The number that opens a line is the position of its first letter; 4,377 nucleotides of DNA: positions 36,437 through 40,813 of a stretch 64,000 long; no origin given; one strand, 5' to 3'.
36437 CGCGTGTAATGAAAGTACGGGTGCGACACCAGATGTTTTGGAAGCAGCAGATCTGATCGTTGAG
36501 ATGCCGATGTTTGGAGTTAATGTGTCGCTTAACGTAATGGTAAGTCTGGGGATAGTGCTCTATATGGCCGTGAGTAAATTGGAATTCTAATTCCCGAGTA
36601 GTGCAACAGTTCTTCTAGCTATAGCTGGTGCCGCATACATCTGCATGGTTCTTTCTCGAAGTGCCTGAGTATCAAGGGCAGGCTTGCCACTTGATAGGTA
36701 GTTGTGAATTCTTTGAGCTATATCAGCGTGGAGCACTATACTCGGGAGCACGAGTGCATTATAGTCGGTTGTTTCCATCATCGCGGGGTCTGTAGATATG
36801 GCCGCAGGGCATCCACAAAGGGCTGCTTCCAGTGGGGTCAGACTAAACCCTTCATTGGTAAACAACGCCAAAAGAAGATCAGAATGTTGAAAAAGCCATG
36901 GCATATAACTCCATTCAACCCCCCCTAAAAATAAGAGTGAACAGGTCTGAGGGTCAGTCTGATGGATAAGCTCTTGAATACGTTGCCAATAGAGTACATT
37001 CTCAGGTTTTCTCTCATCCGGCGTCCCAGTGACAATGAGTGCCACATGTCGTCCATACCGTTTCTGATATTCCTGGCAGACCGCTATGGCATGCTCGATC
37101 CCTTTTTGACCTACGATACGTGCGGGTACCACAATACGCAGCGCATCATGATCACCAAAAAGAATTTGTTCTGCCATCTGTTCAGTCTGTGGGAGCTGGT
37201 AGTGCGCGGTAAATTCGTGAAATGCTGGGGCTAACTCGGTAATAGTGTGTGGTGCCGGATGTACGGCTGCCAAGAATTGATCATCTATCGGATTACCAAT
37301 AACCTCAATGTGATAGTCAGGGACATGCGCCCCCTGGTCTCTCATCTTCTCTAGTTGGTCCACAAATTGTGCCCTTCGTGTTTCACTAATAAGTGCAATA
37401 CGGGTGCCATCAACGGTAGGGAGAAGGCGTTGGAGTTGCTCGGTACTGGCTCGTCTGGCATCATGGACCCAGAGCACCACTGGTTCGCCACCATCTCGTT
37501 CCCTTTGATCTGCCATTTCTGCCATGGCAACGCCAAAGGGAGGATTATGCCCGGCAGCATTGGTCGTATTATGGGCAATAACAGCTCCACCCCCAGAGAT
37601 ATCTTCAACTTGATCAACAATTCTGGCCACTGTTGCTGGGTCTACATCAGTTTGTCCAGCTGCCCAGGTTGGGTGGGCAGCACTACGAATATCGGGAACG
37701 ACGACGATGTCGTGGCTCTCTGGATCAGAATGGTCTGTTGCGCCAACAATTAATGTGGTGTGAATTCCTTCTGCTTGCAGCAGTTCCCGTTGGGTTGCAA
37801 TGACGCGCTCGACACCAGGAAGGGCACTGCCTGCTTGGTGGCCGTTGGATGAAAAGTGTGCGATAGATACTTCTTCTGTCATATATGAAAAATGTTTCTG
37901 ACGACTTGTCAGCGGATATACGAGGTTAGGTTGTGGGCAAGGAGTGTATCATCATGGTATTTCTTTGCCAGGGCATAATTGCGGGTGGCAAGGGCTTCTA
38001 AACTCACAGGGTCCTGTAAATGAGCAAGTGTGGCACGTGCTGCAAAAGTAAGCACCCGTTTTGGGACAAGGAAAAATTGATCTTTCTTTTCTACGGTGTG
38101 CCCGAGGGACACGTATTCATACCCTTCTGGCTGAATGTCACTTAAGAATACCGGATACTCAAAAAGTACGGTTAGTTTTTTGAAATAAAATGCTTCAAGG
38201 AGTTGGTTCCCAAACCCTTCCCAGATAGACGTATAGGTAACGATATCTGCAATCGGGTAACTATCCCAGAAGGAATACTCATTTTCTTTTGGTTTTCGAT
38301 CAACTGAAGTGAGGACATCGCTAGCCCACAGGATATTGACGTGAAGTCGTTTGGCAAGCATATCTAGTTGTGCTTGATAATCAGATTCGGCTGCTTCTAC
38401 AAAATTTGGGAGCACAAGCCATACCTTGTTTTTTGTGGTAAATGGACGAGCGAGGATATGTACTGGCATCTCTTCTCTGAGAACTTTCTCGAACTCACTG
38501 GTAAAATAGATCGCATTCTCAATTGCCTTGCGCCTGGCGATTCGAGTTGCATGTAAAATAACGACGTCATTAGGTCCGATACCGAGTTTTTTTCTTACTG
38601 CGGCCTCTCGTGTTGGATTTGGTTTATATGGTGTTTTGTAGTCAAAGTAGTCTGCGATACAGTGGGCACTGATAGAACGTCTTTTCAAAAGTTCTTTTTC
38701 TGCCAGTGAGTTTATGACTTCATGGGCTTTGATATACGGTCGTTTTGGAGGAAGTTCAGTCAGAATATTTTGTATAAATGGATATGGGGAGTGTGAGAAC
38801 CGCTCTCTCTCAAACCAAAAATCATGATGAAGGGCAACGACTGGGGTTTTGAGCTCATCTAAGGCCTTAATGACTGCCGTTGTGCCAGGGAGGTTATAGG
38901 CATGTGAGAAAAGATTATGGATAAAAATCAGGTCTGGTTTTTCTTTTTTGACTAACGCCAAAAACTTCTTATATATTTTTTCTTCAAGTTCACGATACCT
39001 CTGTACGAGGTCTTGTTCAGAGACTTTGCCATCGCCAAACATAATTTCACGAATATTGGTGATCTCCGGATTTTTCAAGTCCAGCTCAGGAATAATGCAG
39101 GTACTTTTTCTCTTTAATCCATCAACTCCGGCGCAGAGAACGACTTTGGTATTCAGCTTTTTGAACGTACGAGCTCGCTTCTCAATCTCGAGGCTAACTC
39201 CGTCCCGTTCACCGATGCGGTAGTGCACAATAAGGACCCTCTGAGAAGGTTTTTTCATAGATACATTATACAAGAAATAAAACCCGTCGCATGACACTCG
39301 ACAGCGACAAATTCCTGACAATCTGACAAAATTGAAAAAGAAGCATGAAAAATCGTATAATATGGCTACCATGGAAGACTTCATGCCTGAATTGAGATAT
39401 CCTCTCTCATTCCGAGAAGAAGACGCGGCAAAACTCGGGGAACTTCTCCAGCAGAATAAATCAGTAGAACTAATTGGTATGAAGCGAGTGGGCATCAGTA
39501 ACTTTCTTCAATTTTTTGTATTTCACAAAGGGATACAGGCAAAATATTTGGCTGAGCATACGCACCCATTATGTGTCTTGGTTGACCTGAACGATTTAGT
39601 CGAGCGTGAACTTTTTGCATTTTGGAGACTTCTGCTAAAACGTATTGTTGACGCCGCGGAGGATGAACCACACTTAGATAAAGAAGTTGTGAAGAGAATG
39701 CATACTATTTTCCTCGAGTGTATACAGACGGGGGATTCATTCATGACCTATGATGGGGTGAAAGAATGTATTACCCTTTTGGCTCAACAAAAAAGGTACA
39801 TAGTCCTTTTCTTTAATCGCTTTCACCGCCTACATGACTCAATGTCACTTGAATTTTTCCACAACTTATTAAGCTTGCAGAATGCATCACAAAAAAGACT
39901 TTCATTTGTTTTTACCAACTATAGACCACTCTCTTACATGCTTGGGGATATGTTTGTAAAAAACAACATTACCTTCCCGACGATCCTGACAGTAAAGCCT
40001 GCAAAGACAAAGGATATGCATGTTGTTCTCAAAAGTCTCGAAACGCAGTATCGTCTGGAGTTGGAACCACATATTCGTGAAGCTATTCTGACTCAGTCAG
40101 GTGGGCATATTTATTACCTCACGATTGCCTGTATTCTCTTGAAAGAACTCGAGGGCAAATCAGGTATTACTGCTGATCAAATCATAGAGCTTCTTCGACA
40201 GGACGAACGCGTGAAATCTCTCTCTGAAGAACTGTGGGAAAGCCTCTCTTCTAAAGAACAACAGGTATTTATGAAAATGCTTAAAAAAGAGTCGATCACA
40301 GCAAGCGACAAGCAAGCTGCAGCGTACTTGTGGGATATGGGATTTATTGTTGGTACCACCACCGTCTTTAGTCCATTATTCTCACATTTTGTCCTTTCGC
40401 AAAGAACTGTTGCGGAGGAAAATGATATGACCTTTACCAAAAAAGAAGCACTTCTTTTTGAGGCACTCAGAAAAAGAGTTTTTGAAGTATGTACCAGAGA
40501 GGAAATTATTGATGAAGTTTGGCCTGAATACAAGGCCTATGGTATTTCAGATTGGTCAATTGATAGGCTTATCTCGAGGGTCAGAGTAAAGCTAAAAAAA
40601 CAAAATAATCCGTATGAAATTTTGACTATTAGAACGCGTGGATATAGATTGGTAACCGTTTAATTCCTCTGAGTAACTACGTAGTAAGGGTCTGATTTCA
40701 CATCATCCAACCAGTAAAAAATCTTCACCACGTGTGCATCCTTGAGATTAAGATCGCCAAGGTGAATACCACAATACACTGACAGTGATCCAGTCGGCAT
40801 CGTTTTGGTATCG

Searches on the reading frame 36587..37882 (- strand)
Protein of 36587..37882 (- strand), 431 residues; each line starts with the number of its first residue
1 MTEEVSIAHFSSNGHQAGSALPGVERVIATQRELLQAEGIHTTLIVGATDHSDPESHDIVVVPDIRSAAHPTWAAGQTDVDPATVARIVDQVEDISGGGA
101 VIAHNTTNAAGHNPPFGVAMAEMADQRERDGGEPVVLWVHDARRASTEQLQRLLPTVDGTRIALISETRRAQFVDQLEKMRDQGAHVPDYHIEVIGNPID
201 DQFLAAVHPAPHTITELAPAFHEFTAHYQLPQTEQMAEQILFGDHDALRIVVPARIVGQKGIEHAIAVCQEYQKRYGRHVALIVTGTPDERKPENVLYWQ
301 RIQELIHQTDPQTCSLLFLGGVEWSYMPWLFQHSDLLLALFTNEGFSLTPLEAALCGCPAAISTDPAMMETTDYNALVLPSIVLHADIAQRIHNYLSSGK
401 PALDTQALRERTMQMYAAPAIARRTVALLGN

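Call 33: search_protein_families(library=pfam, proteins=[window:36587-37882:-], max_evalue=0.01)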
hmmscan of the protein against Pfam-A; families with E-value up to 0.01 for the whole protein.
window:36587-37882:- (431 aa): 3 families
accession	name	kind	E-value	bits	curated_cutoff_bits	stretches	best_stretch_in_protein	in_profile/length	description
PF00534.26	Glycos_transf_1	-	9e-11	42.1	26.4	1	246-399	14-159/172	Glycosyl transferases group 1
PF13692.12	Glyco_trans_1_4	-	2.4e-08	34.8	27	1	249-395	3-139/142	Glycosyl transferases group 1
PF20706.3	GT4-conflict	-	4e-07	29.8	26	1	195-364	153-312/385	Family 4 Glycosyltransferase in conflict systems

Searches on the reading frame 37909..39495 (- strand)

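Call 33: search_protein_families(library=pfam, proteins=[window:37909-39495:-], max_evalue=0.01)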
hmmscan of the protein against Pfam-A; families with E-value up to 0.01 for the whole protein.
window:37909-39495:- (528 aa): 3 families
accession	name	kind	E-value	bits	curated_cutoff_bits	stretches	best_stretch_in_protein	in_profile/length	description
PF00534.26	Glycos_transf_1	-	1e-05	25.6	26.4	1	301-450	6-127/172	Glycosyl transferases group 1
PF13439.12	Glyco_transf_4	-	0.00077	20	28.5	1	176-239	62-120/170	Glycosyltransferase Family 4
PF13692.12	Glyco_trans_1_4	-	0.0097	16.6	27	0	413-448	74-109/142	Glycosyl transferases group 1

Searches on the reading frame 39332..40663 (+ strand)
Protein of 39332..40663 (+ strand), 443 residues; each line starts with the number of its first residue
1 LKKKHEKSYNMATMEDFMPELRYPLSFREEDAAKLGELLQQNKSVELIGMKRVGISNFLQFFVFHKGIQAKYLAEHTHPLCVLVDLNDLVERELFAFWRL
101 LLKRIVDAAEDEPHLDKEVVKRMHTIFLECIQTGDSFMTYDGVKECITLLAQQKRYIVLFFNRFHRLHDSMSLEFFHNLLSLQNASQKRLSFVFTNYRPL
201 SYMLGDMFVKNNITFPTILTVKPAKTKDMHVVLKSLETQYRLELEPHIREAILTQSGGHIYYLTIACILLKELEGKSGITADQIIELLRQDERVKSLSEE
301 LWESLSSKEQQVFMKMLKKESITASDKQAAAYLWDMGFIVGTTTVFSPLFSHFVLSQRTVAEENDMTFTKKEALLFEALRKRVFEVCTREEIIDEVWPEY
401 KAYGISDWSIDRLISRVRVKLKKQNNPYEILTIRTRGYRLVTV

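Call 33: search_protein_families(library=pfam, proteins=[window:39332-40663:+], max_evalue=0.01)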
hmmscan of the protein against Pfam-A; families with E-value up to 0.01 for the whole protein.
window:39332-40663:+ (443 aa): 1 family
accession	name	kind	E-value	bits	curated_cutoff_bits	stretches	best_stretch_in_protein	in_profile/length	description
PF00486.34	Trans_reg_C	-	4.8e-14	52.6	26.2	1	365-440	3-77/77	Transcriptional regulatory protein, C terminal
